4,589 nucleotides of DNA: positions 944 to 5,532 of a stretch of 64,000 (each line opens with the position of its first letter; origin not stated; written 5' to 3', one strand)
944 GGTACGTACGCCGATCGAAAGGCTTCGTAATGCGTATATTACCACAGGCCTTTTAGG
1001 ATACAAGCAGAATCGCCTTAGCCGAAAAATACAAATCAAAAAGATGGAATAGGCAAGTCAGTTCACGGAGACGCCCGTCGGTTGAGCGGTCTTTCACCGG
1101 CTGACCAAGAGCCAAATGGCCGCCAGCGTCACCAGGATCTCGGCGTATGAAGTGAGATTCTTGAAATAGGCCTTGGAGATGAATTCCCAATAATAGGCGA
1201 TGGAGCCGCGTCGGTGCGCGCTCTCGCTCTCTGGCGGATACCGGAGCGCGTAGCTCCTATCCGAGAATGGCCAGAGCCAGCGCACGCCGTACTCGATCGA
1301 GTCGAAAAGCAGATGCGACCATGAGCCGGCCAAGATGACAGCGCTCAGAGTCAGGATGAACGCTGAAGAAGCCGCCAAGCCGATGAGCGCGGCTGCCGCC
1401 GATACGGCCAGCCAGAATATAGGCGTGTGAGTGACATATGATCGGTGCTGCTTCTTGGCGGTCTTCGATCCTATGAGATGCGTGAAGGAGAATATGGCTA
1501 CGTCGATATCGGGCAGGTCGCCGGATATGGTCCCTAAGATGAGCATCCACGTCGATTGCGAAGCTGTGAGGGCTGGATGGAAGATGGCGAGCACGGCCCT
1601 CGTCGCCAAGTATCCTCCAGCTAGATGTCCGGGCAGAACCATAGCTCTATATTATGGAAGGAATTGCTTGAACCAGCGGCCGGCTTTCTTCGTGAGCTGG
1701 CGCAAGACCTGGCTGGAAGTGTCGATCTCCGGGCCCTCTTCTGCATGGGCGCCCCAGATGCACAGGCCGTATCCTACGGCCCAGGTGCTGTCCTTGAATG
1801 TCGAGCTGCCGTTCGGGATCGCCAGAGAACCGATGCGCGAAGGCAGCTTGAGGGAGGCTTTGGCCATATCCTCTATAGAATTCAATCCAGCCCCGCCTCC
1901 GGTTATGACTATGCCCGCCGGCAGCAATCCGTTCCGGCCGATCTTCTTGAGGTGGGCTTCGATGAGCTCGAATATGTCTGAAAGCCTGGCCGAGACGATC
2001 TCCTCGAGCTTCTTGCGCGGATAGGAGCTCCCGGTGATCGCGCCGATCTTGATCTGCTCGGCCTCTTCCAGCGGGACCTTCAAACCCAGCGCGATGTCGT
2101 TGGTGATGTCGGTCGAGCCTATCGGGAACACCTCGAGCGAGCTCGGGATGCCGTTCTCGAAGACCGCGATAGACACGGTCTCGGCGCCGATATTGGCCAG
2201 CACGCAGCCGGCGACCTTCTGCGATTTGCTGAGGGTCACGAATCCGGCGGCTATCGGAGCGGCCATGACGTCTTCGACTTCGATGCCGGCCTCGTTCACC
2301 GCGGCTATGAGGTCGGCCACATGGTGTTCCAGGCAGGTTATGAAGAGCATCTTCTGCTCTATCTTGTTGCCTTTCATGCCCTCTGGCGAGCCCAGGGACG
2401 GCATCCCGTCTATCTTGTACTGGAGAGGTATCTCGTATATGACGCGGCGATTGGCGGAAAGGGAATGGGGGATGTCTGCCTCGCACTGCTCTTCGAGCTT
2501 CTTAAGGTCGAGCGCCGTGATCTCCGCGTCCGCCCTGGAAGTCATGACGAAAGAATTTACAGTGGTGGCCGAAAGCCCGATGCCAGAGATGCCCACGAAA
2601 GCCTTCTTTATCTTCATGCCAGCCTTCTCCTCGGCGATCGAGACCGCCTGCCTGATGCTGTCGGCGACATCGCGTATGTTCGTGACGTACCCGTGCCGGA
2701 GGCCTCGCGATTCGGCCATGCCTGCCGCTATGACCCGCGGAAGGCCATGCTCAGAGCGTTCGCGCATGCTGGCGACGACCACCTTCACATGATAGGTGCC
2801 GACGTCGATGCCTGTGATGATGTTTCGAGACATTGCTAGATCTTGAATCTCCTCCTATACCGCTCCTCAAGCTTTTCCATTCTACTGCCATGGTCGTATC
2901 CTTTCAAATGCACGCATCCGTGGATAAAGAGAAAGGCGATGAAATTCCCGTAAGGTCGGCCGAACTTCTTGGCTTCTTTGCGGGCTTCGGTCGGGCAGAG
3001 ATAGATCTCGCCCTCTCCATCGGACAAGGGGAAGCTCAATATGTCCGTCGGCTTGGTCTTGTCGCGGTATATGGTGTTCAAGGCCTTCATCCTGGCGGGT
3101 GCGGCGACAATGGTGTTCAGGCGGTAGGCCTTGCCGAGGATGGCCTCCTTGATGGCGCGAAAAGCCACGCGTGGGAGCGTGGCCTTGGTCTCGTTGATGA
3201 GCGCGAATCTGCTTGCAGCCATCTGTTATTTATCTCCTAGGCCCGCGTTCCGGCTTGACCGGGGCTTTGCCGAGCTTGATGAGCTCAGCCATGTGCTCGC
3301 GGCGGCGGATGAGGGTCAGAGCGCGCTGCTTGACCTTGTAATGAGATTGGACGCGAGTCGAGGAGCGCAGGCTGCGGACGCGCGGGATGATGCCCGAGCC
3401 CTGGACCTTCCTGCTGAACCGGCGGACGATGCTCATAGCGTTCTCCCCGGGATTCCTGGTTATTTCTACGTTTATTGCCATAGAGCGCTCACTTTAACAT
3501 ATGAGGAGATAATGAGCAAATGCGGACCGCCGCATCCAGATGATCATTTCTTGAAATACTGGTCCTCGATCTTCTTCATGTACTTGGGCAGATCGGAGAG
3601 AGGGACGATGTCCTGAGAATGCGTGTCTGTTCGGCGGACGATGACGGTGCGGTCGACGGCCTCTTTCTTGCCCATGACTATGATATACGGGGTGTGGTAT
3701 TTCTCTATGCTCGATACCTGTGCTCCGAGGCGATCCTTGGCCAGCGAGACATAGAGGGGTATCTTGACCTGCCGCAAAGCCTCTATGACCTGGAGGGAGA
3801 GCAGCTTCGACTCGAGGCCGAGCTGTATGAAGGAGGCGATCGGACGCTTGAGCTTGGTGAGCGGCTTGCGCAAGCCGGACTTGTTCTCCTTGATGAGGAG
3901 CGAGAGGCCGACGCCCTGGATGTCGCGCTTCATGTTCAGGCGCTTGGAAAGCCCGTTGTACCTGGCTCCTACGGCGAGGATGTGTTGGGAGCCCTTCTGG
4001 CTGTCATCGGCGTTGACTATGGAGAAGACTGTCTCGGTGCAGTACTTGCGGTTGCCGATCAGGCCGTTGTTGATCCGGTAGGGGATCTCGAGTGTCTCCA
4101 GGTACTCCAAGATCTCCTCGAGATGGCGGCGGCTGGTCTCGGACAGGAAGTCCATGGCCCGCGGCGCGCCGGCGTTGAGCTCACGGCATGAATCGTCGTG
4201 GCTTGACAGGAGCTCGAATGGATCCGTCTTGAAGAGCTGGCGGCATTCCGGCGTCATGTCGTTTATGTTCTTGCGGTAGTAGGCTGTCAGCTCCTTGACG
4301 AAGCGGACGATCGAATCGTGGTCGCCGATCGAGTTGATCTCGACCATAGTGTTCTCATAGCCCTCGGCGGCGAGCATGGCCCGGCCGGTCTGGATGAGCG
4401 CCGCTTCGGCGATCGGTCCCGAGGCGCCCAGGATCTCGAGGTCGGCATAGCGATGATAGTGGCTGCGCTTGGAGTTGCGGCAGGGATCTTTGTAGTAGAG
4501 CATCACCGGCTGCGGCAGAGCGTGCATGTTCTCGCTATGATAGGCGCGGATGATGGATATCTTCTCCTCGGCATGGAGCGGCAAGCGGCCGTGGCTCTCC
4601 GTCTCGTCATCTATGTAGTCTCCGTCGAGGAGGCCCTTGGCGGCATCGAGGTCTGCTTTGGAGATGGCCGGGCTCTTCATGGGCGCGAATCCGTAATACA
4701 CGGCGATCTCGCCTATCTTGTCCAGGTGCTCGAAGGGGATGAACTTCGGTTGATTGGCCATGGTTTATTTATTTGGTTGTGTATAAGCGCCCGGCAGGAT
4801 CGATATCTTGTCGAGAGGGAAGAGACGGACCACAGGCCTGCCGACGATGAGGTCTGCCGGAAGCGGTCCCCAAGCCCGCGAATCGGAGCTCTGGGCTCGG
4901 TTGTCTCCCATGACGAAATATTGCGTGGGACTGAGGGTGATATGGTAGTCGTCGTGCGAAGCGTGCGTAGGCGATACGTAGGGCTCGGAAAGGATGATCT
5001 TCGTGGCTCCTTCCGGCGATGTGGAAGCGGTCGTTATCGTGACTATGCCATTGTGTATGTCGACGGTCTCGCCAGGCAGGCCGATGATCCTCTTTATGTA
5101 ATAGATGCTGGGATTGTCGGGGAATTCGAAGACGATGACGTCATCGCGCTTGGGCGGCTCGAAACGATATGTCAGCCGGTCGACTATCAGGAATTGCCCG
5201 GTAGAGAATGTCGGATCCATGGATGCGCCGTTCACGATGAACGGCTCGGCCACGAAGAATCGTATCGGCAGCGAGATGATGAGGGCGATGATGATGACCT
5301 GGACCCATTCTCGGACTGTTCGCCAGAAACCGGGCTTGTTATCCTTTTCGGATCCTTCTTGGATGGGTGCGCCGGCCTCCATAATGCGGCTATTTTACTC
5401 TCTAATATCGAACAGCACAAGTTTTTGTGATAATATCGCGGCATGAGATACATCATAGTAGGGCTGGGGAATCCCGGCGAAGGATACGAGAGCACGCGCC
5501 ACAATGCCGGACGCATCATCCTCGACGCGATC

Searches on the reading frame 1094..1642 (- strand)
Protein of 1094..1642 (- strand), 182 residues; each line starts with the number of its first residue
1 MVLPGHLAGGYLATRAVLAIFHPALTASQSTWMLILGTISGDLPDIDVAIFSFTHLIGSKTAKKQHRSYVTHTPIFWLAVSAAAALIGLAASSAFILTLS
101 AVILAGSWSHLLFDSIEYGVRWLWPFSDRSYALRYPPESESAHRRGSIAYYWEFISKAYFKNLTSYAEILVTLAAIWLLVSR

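Call 54: search_protein_families(library=pfam, proteins=[window:1094-1642:-], max_evalue=0.001)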
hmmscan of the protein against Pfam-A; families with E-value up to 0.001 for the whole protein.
window:1094-1642:- (182 aa): 1 family
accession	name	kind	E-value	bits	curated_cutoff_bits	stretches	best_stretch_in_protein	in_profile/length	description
PF04307.19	YdjM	-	1.6e-19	70.5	29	1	1-161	1-149/176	YdjM inner membrane protein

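Call 71: find_encoding_contigs(protein=window:1094-1642:-, flank=10000, max_places=6)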
Protein window:1094-1642:- (182 aa): 2 contigs read that carry it; 2 places shown.
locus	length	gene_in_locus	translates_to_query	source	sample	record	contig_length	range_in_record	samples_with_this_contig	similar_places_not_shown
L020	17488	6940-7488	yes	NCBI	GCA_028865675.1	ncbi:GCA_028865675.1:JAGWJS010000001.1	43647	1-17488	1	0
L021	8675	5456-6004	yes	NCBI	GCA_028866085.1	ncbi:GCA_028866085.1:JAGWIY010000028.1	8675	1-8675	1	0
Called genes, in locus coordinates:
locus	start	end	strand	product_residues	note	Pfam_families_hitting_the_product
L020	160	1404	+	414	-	PF23459:S1_RRP5 (faint), PF00575:S1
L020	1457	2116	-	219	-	-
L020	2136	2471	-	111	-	-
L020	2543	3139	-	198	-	PF01195:Pept_tRNA_hydro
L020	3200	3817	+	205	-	PF10502:Peptidase_S26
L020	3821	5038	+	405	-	PF03129:HGTP_anticodon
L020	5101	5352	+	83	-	-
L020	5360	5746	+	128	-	PF02130:YbeY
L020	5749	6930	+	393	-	PF11104:PilM_2, PF02491:SHS2_FTSA, PF14450:FtsA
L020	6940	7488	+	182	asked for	PF04307:YdjM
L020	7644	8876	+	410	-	PF00091:Tubulin, PF12327:FtsZ_C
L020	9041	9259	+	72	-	PF07866:DUF1653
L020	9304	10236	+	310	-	PF00070:Pyr_redox (faint), PF00890:FAD_binding_2 (faint), PF01134:GIDA (faint), PF01266:DAO (faint), PF03486:HI0933_like (faint), PF07992:Pyr_redox_2, PF12831:FAD_oxidored (weak), PF13738:Pyr_redox_3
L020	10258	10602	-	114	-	-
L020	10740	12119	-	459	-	PF08309:LVIVD (faint)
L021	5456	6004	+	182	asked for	PF04307:YdjM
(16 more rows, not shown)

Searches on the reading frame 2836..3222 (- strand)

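Call 54: search_protein_families(library=pfam, proteins=[window:2836-3222:-], max_evalue=0.001)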
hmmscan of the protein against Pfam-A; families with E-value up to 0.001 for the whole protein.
window:2836-3222:- (128 aa): 1 family
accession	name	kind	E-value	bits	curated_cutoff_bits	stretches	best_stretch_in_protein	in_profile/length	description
PF02130.23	YbeY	-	5.1e-23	81.8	25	1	18-118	13-116/129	Endoribonuclease YbeY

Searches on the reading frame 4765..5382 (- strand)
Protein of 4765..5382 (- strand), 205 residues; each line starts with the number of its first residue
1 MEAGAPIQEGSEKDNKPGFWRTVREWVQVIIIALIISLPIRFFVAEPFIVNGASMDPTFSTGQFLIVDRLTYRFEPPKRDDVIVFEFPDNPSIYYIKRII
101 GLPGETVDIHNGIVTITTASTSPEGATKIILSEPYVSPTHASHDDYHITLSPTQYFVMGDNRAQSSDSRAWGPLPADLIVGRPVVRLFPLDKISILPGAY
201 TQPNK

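Call 54: search_protein_families(library=pfam, proteins=[window:4765-5382:-], max_evalue=0.001)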
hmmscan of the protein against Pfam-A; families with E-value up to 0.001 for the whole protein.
window:4765-5382:- (205 aa): 1 family
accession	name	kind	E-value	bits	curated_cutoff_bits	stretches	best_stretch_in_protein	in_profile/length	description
PF10502.14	Peptidase_S26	-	7.8e-44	150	22.9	1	24-187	2-167/168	Signal peptidase, peptidase S26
